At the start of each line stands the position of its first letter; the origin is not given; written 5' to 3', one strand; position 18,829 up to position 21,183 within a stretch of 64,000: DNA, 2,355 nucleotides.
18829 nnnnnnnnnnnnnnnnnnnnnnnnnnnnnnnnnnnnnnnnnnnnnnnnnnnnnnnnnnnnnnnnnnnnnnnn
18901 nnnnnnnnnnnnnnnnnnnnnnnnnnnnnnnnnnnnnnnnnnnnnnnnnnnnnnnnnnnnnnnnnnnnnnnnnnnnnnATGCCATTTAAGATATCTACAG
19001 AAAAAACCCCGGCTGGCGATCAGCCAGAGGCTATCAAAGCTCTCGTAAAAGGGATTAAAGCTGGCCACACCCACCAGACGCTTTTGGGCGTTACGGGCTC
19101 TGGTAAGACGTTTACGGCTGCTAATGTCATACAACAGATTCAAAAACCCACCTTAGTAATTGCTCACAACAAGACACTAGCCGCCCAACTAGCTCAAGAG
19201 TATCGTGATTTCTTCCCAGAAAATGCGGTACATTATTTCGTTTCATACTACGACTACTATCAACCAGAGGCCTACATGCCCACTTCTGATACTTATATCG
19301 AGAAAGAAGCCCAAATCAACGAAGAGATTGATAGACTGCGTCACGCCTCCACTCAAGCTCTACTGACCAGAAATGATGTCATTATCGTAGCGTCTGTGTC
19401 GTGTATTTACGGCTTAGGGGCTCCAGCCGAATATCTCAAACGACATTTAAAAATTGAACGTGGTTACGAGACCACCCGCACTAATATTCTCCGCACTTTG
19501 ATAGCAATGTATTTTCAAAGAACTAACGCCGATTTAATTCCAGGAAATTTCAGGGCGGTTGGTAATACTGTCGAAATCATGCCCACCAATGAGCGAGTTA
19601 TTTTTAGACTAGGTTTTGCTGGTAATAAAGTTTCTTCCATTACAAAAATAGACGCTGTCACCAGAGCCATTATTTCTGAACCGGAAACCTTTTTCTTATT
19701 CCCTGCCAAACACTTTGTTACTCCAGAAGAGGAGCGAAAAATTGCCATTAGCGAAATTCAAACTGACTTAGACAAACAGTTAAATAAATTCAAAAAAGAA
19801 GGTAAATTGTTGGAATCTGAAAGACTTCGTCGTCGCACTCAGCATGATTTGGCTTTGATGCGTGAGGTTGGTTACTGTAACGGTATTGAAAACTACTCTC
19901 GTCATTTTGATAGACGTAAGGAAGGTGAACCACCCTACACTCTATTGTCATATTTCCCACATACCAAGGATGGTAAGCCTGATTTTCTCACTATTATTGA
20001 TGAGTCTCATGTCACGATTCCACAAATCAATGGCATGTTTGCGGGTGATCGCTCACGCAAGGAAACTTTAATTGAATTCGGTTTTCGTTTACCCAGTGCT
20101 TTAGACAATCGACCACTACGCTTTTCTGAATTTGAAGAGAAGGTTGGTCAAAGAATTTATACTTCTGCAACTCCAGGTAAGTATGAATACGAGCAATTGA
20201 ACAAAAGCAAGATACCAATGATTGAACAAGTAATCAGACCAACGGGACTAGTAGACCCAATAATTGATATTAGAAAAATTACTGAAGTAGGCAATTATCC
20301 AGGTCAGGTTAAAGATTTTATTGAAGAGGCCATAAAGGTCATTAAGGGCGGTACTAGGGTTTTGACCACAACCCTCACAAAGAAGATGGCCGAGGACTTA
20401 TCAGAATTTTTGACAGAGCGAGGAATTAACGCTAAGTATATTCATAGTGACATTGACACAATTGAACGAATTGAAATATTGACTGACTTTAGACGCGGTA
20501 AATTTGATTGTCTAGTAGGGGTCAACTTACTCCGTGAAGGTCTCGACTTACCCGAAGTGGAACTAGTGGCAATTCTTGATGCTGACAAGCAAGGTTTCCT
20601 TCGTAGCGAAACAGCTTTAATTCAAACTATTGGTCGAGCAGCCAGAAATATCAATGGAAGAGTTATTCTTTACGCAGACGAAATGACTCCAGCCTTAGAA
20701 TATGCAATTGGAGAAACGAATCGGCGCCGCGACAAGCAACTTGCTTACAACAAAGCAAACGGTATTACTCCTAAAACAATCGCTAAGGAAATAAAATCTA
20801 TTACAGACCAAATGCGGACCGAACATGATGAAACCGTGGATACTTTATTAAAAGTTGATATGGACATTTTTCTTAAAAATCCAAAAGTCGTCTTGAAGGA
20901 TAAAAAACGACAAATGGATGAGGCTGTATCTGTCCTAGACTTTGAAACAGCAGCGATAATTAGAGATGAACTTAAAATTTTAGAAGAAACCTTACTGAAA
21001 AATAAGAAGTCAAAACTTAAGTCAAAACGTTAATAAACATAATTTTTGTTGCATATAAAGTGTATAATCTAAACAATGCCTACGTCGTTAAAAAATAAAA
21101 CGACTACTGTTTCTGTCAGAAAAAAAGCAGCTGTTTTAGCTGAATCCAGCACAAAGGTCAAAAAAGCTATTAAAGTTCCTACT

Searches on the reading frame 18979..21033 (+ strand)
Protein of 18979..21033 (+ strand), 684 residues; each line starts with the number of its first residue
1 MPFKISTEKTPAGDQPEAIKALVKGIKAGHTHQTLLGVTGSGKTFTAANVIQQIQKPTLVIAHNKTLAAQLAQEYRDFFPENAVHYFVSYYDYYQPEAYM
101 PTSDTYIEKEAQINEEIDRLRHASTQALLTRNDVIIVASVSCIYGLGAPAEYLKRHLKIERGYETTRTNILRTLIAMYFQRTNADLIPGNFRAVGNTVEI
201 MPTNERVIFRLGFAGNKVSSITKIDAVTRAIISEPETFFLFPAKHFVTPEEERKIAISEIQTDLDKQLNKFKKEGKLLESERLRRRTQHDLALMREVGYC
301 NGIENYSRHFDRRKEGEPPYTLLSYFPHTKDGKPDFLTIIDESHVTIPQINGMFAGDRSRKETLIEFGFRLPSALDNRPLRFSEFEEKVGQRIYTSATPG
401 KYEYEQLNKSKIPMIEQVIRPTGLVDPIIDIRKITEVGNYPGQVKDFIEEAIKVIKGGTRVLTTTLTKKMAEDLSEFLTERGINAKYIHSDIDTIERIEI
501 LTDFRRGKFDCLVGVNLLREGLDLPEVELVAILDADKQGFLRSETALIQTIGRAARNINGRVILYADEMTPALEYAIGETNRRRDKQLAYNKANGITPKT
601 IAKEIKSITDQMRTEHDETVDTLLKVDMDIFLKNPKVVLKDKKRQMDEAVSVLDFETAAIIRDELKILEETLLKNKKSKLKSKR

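Call 12: search_protein_families(library=pfam, proteins=[window:18979-21033:+])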
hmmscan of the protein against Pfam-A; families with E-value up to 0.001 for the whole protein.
window:18979-21033:+ (684 aa): 7 families
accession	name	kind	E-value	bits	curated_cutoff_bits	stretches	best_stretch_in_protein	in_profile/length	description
PF00271.37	Helicase_C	-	1.9e-21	76.8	23.5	1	452-557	10-109/110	Helicase conserved C-terminal domain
PF12344.14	UvrB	-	2.7e-19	69.2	27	1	564-606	1-43/43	Ultra-violet resistance protein B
PF17757.6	UvrB_inter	-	5.2e-19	68.6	22.9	1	157-246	1-91/91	UvrB interaction domain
PF04851.21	ResIII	-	3e-14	53.7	22.5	1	13-137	6-131/164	Type III restriction enzyme, res subunit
PF02151.25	UVR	-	6.2e-08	32.6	21.5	1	637-669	2-34/36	UvrB/uvrC motif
PF00270.35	DEAD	-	6.4e-05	23.2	26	0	15-82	4-72/167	DEAD/DEAH box helicase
PF13604.12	AAA_30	-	0.00073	19.8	27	0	15-75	6-66/191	AAA domain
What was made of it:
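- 18979..21033 (+): uvrB, divergent from the RNA. Its own promoter-like site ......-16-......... is at 18938-18965. Pfam UvrB domains (call 12).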
